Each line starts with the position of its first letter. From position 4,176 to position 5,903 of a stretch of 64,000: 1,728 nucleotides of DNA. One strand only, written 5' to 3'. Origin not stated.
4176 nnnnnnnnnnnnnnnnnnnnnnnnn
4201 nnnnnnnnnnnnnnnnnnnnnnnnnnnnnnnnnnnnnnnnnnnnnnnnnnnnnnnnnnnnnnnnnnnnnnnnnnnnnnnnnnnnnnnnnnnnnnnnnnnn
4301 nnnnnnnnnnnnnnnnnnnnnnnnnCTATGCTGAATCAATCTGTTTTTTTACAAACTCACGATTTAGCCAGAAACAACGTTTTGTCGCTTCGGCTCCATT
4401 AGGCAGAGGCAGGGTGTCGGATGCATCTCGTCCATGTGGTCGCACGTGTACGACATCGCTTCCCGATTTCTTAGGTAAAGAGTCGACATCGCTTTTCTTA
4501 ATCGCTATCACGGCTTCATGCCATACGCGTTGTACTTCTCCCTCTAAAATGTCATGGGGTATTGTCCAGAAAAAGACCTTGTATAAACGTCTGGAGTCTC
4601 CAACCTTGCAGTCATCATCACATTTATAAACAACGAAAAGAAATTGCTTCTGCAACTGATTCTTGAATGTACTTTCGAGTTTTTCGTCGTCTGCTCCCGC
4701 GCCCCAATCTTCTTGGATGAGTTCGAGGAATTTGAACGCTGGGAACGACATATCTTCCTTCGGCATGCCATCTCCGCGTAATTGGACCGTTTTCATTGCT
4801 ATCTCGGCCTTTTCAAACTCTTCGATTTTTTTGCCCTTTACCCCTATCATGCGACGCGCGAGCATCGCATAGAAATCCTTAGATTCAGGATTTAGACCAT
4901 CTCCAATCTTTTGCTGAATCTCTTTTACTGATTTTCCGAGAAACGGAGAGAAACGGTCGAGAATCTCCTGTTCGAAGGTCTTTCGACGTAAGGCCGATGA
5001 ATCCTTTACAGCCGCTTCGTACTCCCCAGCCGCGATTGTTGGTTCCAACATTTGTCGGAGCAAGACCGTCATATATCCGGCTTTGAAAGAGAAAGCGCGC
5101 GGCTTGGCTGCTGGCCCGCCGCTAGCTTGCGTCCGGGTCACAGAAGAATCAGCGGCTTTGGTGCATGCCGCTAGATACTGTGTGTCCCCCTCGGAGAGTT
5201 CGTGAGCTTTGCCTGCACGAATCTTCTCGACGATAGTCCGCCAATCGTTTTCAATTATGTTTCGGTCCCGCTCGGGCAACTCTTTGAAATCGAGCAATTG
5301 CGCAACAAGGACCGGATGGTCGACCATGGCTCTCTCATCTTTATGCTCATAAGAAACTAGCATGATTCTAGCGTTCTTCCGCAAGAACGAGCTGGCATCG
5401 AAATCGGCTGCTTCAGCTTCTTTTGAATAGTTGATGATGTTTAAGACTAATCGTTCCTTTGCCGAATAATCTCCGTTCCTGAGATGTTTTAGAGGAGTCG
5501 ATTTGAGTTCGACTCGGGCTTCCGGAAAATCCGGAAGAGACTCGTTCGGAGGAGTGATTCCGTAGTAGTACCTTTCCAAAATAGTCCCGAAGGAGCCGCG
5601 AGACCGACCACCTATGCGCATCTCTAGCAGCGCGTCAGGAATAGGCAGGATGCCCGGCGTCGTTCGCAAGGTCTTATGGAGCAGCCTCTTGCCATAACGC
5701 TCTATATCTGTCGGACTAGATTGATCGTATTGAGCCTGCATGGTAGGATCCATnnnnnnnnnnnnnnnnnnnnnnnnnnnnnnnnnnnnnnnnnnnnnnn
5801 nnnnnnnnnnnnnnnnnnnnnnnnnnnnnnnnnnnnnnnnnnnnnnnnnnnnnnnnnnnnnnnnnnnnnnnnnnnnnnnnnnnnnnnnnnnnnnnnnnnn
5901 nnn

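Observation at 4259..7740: Sau3AI/MutH-family restriction enzyme + C5-cytosine methyltransferase + Vsr cassette immediately 3' of tRNA-His, with a possible decayed tRNA-derived direct repeat at the far border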

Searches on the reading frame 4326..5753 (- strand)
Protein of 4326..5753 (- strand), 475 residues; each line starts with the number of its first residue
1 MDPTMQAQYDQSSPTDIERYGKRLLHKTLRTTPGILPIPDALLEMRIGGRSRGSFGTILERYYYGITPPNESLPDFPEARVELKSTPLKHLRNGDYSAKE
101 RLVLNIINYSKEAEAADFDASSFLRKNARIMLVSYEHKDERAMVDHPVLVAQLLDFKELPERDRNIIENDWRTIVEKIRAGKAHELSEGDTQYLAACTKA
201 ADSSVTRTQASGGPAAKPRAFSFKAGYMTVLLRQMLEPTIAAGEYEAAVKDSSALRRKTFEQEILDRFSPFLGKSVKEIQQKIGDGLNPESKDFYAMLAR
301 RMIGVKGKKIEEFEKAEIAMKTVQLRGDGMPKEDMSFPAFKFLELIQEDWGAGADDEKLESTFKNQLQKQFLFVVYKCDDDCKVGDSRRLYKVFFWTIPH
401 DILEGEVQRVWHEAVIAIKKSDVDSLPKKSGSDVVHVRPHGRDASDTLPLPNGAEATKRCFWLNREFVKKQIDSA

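Call 7: search_protein_families(library=pfam, proteins=[window:4326-5753:-], max_evalue=0.01)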
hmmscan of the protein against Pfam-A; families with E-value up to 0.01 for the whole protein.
window:4326-5753:- (475 aa): 1 family
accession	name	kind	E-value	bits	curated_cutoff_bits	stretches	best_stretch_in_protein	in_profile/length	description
PF02976.21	MutH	-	4.1e-27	94.5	23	1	64-170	1-103/103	DNA mismatch repair enzyme MutH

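Call 8: search_protein_families(library=ncbifam, proteins=[window:4326-5753:-], max_evalue=0.01)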
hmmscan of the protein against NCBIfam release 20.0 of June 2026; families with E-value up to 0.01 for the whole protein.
window:4326-5753:- (475 aa): 3 families
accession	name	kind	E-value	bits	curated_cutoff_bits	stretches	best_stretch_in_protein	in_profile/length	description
NF040973.1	restrict_Sau3AI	equivalog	1.7e-123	413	300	1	50-472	32-474/475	Sau3AI family type II restriction endonuclease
NF003458.0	PRK05070.1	equivalog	4.7e-17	61.9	243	2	50-235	41-220/223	DNA mismatch repair endonuclease MutH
TIGR02248.1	mutH_TIGR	equivalog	4.2e-12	45.7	229.9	1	50-234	37-215/217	DNA mismatch repair endonuclease MutH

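Call 9: search_solved_structures(query=window:4326-5753:-, max_evalue=1, show_alignments=3)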
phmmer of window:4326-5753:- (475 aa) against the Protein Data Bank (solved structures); distinct sequences matched with E-value up to 1: 5.
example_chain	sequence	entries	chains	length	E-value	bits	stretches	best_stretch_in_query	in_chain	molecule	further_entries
4pxg_A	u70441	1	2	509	1.7e-65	224.9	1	50-448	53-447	Type-2 restriction enzyme Sau3AI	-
7xm0_A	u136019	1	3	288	5.9e-19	71.5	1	250-448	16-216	Type II restriction enzyme Sau3AI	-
2reu_A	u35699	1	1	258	3.8e-18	68.8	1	256-448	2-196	Type II restriction enzyme Sau3AI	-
2azo_A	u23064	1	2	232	0.0097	18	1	50-233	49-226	MUTH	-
1azo_A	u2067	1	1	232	0.016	17.4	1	50-233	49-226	MUTH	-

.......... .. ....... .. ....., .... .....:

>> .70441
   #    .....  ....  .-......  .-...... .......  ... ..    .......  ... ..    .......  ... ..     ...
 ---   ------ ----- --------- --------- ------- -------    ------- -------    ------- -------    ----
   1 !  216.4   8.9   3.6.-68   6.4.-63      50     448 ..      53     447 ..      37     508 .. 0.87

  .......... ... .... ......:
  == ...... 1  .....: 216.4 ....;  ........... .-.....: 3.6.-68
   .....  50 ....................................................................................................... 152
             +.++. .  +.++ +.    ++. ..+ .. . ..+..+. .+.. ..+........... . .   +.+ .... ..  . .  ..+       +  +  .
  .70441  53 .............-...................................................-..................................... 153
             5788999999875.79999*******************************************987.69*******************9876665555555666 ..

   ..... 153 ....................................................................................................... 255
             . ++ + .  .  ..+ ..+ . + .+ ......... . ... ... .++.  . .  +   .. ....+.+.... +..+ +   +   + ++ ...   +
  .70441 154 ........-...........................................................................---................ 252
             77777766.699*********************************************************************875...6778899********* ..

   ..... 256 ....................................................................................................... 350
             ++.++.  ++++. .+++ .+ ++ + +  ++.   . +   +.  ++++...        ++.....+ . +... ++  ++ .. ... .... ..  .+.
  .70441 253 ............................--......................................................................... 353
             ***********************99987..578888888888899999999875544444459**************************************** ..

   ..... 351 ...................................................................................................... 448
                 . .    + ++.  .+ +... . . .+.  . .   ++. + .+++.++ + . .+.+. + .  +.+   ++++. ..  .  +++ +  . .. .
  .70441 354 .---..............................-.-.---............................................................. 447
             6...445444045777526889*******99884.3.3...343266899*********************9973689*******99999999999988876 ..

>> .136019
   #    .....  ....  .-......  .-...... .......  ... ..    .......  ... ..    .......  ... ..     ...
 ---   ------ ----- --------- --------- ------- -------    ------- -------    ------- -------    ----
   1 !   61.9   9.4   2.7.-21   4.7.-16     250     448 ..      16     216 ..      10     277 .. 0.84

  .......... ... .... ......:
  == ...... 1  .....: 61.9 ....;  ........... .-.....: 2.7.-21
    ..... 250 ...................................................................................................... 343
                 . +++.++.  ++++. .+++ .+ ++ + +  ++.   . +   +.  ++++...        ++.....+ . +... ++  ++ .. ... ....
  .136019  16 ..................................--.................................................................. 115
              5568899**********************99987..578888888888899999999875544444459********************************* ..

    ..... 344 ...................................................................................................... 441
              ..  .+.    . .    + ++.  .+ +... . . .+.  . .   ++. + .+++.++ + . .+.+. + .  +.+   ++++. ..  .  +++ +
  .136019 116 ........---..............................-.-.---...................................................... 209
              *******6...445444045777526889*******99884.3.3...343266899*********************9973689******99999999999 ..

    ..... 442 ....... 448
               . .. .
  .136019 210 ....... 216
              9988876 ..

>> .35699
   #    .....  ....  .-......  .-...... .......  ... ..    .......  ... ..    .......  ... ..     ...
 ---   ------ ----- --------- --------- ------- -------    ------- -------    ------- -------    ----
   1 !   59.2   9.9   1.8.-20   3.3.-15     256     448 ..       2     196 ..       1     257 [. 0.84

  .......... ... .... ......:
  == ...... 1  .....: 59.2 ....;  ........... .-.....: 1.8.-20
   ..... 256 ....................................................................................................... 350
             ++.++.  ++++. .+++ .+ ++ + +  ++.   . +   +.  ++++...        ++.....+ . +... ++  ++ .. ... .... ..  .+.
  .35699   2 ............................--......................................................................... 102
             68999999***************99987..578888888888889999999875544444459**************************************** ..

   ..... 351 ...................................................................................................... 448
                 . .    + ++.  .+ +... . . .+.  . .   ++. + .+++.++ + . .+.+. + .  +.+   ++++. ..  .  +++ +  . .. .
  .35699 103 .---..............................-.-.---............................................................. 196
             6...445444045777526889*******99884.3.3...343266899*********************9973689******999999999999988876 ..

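Call 12: find_encoding_contigs(protein=window:4326-5753:-, flank=10000, max_places=10)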
Protein window:4326-5753:- (475 aa): no gene with exactly this product is on record in the collection.

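Call 29: find_homologous_proteins(query=window:4326-5753:-, max_evalue=1e-10)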
Query window:4326-5753:- (475 aa): 6615 proteins with E <= 1e-10 among 8000 candidates; the best 120 are listed.
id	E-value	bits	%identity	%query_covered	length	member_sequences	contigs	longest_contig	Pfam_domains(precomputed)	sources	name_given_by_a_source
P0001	0.0e+0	1067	100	99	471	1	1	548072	PF02976.22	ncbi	-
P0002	4.0e-245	832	77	99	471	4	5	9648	PF02976.22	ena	-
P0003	6.5e-232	788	74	99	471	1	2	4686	PF02976.22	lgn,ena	-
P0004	1.5e-230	784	72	99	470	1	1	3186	PF02976.22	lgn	-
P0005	1.9e-213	728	69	99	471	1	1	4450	PF02976.22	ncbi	-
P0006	6.2e-207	706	67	99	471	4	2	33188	PF02976.22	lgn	-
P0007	1.7e-203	695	67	99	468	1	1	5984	PF02976.22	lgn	-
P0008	5.6e-203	693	66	99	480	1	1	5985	PF02976.22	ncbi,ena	-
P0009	2.7e-189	648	62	99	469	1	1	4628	PF02976.22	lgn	-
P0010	4.7e-189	647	63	99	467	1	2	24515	PF02976.22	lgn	-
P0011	2.6e-186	638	62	99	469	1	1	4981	PF02976.22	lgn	-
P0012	1.6e-185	635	62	99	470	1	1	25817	PF02976.22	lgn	-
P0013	2.3e-185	635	62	99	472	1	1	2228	PF02976.22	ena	-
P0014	6.3e-185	634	61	99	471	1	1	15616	PF02976.22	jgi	jgi:DNA mismatch repair protein MutH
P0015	1.5e-171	589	59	98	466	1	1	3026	PF02976.22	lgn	-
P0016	1.6e-169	583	56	99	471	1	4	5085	PF02976.22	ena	-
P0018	3.2e-157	542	55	98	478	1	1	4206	PF02976.22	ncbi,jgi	jgi:DNA mismatch repair protein MutH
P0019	1.0e-149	518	56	92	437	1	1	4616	PF02976.22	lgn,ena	-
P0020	1.5e-148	514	51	99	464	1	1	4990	PF02976.22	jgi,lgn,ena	-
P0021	1.7e-148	513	54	99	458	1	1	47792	PF02976.22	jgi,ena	-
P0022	1.8e-148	513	52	99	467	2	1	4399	PF02976.22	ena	-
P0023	4.4e-146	506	52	99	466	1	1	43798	PF02976.22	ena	-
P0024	1.3e-145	504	51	99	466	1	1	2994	PF02976.22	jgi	-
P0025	5.2e-144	499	52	99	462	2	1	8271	PF02976.22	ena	-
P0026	5.8e-144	499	51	99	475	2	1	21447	PF02976.22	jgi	jgi:DNA mismatch repair protein MutH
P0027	1.0e-143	498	50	99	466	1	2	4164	PF02976.22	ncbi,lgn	ncbi:MAG: Sau3AI family type II restriction endonuclease [Candidatus Paceibacterota bacterium]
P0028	1.1e-143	498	51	97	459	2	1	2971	PF02976.22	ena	-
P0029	5.9e-143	495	51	98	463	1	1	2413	PF02976.22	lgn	-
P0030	1.5e-142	494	49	99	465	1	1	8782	PF02976.22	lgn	-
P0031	2.6e-142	493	50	97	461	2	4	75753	PF02976.22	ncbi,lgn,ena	-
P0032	5.0e-142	492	50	97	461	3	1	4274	PF02976.22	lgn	-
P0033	1.2e-141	491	50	98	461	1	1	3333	PF02976.22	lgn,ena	-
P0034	2.3e-141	490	50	98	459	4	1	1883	PF02976.22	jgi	-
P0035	6.0e-141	489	49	98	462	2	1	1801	PF02976.22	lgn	-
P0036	1.9e-140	487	50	99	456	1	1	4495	PF02976.22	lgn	-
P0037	3.8e-140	486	50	98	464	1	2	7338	PF02976.22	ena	-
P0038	8.1e-140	485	50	99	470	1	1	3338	PF02976.22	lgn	-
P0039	8.2e-140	485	50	98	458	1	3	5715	PF02976.22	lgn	-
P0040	1.1e-139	484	49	99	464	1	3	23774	PF02976.22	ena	-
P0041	1.6e-139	484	49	98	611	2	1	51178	PF00717.29,PF02976.22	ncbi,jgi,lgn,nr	ncbi:MAG: DNA mismatch repair protein [Candidatus Pacebacteria bacterium]|jgi:SOS-response transcrip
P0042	7.6e-139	482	50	99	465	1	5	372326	PF02976.22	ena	-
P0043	2.7e-137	477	51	99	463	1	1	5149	PF02976.22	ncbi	ncbi:MAG: Sau3AI family type II restriction endonuclease [Minisyncoccota bacterium]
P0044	3.0e-137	476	48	97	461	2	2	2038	PF02976.22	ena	-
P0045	9.1e-137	475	49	99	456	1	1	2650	PF02976.22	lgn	-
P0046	2.5e-136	473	49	99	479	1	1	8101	PF02976.22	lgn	-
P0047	3.6e-136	473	49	99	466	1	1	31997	PF02976.22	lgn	-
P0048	7.5e-136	472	50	99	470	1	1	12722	PF02976.22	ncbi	-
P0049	7.8e-135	468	49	98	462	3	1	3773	PF02976.22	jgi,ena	-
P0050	2.6e-133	463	47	98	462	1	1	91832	PF02976.22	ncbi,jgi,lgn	-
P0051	9.0e-133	462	50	99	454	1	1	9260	PF02976.22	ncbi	-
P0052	1.5e-132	461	47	99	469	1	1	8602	PF02976.22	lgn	-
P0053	1.7e-132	461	47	99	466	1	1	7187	PF02976.22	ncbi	-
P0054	3.5e-132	460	48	99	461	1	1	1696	PF02976.22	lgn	-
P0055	4.9e-132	459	48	98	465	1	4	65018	PF02976.22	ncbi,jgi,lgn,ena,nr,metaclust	ncbi:MAG: hypothetical protein A2854_01315 [Parcubacteria group bacterium RIFCSPHIGHO2_01_FULL_56_18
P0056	1.9e-131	457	50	95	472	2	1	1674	PF02976.22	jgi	-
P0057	2.3e-131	457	48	97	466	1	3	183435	PF02976.22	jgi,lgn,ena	-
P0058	6.7e-131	455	48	98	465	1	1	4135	PF02976.22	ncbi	-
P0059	3.9e-129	450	48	98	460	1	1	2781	PF02976.22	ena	-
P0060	6.6e-129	449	49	99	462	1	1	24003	PF02976.22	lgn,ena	-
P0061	1.8e-126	441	47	98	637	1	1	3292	PF00717.29,PF02976.22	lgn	-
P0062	4.9e-125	436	47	98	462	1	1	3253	PF02976.22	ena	-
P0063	1.1e-123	432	47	96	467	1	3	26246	PF02976.22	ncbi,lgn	ncbi:MAG TPA: Sau3AI family type II restriction endonuclease [Candidatus Paceibacterota bacterium]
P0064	1.5e-122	428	46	97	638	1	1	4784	PF00717.29,PF02976.22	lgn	-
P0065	2.5e-122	427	46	95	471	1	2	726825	PF02976.22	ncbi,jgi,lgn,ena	jgi:DNA mismatch repair protein MutH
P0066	4.9e-122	426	45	99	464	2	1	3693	PF02976.22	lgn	-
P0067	8.7e-122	425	44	99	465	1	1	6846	PF02976.22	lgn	-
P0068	9.6e-122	425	43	99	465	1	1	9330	PF02976.22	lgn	-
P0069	1.7e-121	424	43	99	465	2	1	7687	PF02976.22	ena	-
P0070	1.9e-121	424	44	98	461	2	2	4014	PF02976.22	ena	-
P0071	2.2e-121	424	46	99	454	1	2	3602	PF02976.22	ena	-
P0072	8.1e-121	422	44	99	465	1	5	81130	PF02976.22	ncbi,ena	-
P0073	8.7e-121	422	46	99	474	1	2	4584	PF02976.22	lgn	-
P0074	9.1e-121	422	44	99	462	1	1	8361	PF02976.22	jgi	jgi:DNA mismatch repair protein MutH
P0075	1.4e-120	421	44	99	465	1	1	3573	PF02976.22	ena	-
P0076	3.4e-120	420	43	99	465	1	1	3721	PF02976.22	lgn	-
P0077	2.6e-119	417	44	98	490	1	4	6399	PF02976.22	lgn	-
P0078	3.7e-119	417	45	99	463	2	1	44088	PF02976.22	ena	-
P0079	5.7e-119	416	45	98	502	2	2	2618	PF02976.22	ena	-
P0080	5.9e-119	416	49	98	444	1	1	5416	PF02976.22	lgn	-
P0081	9.5e-118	412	44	98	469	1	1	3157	PF02976.22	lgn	-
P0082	5.0e-116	406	46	98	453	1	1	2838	PF02976.22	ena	-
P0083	3.3e-115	404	43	99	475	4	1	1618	PF02976.22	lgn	-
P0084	3.4e-114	400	44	98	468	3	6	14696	PF02976.22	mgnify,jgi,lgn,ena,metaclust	mgnify:CR=1 FL=1|metaclust:\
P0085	1.9e-113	398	43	98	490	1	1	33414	PF02976.22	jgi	jgi:hypothetical protein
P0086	3.7e-113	397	44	98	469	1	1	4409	PF02976.22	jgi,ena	-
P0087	1.4e-112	395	43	97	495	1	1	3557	PF02976.22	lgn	-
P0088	3.0e-112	394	50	85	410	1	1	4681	PF02976.22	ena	-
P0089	2.1e-111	391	44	98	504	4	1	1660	PF02976.22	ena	-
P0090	2.1e-110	388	46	98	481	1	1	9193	PF02976.22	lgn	-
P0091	4.7e-109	383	44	99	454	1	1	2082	PF02976.22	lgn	-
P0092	9.2e-109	382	43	99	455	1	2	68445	PF02976.22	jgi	jgi:DNA mismatch repair protein MutH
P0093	1.2e-108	382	43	97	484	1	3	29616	PF02976.22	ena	-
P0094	1.4e-107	379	43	97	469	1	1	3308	PF02976.22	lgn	-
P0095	2.6e-107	378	43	99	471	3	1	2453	PF02976.22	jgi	jgi:DNA mismatch repair enzyme MutH.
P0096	2.6e-107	378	43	97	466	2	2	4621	PF02976.22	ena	-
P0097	3.1e-106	374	42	99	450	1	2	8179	PF02976.22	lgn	-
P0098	4.6e-106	374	43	99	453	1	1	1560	PF02976.22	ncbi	-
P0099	6.2e-106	373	42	99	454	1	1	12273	PF02976.22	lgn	-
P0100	8.1e-106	373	44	99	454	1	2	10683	PF02976.22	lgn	-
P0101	1.0e-105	372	55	72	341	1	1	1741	PF02976.22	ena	-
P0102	7.0e-105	370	43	98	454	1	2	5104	PF02976.22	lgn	-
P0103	7.8e-105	370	41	99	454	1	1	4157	PF02976.22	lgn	-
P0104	8.0e-105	369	41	99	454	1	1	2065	PF02976.22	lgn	-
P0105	1.1e-104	369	41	99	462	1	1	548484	PF02976.22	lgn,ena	-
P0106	2.1e-104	368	44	99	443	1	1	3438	PF02976.22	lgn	-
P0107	2.2e-104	368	43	99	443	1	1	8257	PF02976.22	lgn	-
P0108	3.5e-104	367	41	98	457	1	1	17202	PF02976.22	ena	-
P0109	4.1e-104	367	42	99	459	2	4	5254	PF02976.22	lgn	-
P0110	4.5e-104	367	41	99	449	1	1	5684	PF02976.22,PF15515.13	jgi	jgi:DNA mismatch repair protein MutH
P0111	6.2e-104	367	45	98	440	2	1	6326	PF02976.22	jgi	-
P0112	7.7e-104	366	41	99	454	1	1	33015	PF02976.22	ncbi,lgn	-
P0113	9.8e-104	366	43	99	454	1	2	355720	PF02976.22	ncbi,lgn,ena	-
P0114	1.7e-103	365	41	99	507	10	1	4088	PF02976.22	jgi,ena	-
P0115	2.2e-103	365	41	99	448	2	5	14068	PF02976.22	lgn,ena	-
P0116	4.1e-103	364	42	99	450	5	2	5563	PF02976.22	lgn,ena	-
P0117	4.2e-103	364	43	100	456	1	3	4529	PF02976.22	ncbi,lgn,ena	-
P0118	7.8e-103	363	40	99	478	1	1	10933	PF02976.22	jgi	jgi:DNA mismatch repair protein MutH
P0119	8.6e-103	363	43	98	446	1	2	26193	PF02976.22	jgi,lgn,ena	-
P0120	1.4e-102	362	41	98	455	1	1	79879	PF02976.22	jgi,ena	-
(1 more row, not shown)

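Call 30: find_encoding_contigs(protein=P0001, flank=6000, max_places=4)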
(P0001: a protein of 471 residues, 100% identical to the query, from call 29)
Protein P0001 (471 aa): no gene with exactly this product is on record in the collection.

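Call 31: find_encoding_contigs(protein=P0002, flank=8000, max_places=6)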
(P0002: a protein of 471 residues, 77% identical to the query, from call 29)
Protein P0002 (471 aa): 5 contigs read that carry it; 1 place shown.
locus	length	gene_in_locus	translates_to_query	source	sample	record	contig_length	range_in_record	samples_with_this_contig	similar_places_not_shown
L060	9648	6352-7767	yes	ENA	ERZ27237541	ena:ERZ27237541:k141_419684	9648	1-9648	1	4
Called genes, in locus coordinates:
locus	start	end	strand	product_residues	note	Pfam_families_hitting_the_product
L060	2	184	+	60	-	?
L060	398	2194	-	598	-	PF00239:Resolvase, PF07508:Recombinase (weak), PF13408:Zn_ribbon_recom (weak)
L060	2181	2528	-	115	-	-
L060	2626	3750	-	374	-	PF13481:AAA_25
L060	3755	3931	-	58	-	-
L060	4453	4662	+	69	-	-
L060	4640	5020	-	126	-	PF03852:Vsr, PF18741:MTES_1575 (faint)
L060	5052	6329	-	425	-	PF00145:DNA_methylase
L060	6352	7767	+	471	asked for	PF02976:MutH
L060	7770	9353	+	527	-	PF01443:Viral_helicase1 (faint), PF13245:AAA_19, PF00580:UvrD-helicase, PF13361:UvrD_C, PF13538:UvrD_C_2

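Call 32: find_encoding_contigs(protein=P0006, flank=8000, max_places=4)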
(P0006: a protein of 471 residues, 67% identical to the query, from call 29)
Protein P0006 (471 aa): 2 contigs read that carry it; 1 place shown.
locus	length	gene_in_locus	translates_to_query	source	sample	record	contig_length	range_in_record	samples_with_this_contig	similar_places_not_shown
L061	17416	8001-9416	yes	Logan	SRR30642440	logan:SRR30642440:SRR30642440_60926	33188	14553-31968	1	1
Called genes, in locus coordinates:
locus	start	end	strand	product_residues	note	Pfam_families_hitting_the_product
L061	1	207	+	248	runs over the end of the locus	PF06627:DUF1153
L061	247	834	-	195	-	PF04203:Sortase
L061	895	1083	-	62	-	-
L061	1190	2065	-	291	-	-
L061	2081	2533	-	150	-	PF01641:SelR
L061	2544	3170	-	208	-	PF03167:UDG (weak)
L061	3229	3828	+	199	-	PF04279:IspA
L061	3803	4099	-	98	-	PF08922:DUF1905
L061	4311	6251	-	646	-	PF12770:CHAT (faint)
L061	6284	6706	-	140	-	PF03852:Vsr, PF18741:MTES_1575 (faint)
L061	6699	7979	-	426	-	PF00145:DNA_methylase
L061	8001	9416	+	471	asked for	PF02976:MutH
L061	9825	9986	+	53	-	-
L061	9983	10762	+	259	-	PF13730:HTH_36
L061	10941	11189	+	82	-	-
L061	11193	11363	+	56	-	-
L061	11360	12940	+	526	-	PF00239:Resolvase, PF07508:Recombinase, PF13408:Zn_ribbon_recom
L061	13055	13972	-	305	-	PF00413:Peptidase_M10, PF28231:STB2_C (weak)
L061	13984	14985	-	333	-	PF05496:RuvB_N (weak), PF13177:DNA_pol3_delta2 (weak), PF00004:AAA, PF13177:DNA_pol3_delta2, PF22608:DNAX_ATPase_lid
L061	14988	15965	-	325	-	PF01207:Dus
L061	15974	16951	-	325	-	-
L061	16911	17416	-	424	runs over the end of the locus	PF02403:Seryl_tRNA_N, PF00587:tRNA-synt_2b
